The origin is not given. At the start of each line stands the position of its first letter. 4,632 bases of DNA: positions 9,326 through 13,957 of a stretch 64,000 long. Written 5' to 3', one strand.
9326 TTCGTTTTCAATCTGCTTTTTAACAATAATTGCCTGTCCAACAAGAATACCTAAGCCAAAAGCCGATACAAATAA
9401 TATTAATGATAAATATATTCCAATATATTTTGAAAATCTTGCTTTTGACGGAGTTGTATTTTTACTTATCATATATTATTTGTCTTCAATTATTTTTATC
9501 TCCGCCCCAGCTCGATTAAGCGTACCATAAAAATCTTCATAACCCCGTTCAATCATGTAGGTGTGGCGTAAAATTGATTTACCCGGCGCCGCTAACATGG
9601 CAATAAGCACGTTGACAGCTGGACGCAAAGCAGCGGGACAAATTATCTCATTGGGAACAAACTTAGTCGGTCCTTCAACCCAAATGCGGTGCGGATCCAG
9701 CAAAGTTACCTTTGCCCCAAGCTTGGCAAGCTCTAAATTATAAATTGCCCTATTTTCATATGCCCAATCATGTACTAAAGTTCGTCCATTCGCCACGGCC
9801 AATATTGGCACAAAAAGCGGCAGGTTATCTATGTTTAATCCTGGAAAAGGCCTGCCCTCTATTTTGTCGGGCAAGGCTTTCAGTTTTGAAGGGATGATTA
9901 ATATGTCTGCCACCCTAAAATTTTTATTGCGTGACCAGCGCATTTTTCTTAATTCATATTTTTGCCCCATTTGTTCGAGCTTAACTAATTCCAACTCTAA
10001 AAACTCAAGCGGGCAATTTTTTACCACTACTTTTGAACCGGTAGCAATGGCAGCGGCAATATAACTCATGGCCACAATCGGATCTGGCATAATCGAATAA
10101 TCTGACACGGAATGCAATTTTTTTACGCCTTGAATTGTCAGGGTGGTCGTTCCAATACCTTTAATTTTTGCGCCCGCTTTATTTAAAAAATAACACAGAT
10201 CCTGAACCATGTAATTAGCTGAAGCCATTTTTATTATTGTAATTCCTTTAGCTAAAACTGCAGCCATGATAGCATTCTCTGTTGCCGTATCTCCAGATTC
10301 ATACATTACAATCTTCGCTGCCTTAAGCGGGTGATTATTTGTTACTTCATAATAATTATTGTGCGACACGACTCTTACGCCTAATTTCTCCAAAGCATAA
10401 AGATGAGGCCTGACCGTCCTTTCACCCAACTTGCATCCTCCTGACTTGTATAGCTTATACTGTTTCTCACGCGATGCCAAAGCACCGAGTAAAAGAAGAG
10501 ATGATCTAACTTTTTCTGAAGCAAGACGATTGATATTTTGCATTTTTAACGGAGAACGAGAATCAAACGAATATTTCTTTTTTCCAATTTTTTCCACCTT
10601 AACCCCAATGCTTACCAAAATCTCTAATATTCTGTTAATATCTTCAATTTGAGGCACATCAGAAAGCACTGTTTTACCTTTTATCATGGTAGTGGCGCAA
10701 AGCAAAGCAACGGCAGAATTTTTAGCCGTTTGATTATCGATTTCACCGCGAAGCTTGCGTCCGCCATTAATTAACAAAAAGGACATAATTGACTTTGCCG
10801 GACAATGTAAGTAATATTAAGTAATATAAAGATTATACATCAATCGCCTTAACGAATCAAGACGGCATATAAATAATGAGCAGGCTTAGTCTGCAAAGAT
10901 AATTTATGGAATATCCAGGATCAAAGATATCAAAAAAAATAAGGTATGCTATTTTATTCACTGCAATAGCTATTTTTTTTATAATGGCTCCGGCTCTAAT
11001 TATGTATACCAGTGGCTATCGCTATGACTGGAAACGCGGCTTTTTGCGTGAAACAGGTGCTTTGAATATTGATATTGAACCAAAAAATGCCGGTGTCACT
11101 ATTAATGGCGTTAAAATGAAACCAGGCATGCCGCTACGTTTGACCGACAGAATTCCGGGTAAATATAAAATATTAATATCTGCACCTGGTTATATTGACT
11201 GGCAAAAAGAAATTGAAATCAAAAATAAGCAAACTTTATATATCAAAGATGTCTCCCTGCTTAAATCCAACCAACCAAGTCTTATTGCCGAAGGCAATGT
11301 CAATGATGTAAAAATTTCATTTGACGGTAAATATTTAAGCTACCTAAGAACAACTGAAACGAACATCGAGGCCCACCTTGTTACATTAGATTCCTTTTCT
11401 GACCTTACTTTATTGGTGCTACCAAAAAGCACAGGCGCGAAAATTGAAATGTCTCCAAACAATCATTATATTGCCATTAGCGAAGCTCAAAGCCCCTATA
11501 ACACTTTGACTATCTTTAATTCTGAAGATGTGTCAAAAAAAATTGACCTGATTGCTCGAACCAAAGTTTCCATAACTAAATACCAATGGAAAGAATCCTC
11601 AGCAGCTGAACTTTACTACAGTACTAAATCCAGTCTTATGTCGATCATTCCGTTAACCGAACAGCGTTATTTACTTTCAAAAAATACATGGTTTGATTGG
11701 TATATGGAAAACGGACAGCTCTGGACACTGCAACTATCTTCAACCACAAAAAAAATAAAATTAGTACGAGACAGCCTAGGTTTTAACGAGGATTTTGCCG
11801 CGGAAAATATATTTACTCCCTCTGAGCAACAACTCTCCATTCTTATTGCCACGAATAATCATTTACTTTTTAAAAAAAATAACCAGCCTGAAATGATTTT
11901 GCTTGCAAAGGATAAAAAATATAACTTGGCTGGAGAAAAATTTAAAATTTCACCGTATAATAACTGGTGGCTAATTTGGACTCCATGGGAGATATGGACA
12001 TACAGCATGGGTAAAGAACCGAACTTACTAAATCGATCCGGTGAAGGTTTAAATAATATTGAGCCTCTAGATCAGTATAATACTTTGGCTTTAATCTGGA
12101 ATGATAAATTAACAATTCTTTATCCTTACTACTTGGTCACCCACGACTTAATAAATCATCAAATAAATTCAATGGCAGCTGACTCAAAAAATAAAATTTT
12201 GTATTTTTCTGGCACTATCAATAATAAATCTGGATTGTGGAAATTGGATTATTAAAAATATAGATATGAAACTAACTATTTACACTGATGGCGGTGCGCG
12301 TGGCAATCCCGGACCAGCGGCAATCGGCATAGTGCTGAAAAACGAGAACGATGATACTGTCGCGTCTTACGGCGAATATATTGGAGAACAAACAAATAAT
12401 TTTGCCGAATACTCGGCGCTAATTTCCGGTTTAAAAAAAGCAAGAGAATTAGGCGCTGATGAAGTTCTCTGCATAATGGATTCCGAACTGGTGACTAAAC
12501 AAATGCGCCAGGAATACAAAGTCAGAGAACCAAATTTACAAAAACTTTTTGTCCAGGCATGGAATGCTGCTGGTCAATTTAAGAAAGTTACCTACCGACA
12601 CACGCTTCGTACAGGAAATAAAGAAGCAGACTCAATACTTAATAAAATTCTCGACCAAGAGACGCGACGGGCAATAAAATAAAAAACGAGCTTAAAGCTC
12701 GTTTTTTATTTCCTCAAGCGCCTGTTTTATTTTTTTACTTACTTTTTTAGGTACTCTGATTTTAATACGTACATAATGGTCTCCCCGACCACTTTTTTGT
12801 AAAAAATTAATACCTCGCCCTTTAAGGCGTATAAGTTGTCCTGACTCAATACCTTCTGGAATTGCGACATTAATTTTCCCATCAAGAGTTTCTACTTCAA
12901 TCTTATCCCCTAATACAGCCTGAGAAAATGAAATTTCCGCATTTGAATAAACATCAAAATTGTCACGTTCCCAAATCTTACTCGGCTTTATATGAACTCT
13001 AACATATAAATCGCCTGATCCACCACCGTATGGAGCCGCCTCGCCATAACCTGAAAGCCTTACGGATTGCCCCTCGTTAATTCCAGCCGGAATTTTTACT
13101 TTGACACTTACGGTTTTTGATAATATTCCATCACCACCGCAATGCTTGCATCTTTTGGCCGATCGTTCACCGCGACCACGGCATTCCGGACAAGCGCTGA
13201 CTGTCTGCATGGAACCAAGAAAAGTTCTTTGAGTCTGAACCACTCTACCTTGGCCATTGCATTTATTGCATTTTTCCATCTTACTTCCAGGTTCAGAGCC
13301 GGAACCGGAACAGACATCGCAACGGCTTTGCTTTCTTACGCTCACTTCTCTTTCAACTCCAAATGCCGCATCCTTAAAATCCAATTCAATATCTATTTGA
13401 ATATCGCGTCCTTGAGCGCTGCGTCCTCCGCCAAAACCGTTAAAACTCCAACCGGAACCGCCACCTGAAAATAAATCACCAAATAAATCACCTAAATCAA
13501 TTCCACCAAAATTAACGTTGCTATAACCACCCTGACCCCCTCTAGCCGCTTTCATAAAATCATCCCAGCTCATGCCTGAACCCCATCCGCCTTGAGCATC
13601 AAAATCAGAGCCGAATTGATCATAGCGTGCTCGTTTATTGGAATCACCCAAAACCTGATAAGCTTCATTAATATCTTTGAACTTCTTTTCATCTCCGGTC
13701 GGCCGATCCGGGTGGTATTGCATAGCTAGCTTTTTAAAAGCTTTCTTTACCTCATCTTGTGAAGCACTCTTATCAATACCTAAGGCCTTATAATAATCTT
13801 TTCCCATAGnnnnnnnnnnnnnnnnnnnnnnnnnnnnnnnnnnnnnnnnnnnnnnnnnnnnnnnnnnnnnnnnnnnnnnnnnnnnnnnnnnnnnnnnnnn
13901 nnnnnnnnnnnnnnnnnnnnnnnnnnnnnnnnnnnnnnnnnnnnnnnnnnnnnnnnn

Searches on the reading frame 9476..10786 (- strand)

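Call 86: search_protein_families(library=pfam, proteins=[window:9476-10786:-], max_evalue=0.001)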
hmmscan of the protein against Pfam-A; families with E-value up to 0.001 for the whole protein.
window:9476-10786:- (436 aa): 1 family
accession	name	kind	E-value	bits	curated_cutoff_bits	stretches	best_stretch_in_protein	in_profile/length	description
PF00275.25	EPSP_synthase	-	1.6e-54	185.7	22.8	1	7-423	2-417/417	EPSP synthase (3-phosphoshikimate 1-carboxyvinyltransferase)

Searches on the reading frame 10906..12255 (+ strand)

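Call 86: search_protein_families(library=pfam, proteins=[window:10906-12255:+], max_evalue=0.001)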
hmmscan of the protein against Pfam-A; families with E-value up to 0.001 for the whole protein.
window:10906-12255:+ (449 aa): 1 family
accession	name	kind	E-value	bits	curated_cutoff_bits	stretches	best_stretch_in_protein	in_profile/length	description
PF08308.17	PEGA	-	1.4e-07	31.8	20.8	1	51-113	2-63/71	PEGA domain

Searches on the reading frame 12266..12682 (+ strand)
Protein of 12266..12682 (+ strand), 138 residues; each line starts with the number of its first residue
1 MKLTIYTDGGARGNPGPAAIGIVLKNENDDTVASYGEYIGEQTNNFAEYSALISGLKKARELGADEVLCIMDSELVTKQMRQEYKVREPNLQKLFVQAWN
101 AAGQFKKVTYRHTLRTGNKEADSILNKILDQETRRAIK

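Call 86: search_protein_families(library=pfam, proteins=[window:12266-12682:+], max_evalue=0.001)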
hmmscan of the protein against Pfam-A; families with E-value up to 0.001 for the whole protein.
window:12266-12682:+ (138 aa): 2 families
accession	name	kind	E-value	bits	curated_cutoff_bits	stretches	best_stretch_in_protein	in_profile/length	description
PF13456.12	RVT_3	-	8.1e-21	74.7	21.6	1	7-124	2-119/123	Reverse transcriptase-like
PF00075.30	RNase_H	-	7.8e-12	46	25.8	1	2-88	3-86/141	RNase H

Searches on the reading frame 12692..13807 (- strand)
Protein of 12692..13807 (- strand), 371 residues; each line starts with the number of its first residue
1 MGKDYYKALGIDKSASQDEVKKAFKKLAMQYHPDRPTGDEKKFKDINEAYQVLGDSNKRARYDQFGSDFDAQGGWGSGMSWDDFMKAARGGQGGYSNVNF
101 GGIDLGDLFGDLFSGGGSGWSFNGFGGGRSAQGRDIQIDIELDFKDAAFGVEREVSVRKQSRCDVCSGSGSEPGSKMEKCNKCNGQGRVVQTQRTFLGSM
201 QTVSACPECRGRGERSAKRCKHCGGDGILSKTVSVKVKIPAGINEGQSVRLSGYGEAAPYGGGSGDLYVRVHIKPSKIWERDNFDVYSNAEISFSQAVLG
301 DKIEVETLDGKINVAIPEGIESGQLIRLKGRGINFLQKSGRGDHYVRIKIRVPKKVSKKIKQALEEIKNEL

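Call 86: search_protein_families(library=pfam, proteins=[window:12692-13807:-], max_evalue=0.001)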
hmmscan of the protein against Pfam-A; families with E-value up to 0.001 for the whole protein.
window:12692-13807:- (371 aa): 3 families
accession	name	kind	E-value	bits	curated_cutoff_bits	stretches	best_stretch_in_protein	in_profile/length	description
PF01556.23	DnaJ_C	-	1.6e-45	155.3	26.6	1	136-353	1-152/152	DnaJ C terminal domain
PF00226.36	DnaJ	-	1.5e-23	83.1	27.8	1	4-63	1-63/63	DnaJ domain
PF00684.25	DnaJ_CXXCXGXG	-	1.6e-15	57.5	32.7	1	163-227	1-65/65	DnaJ central domain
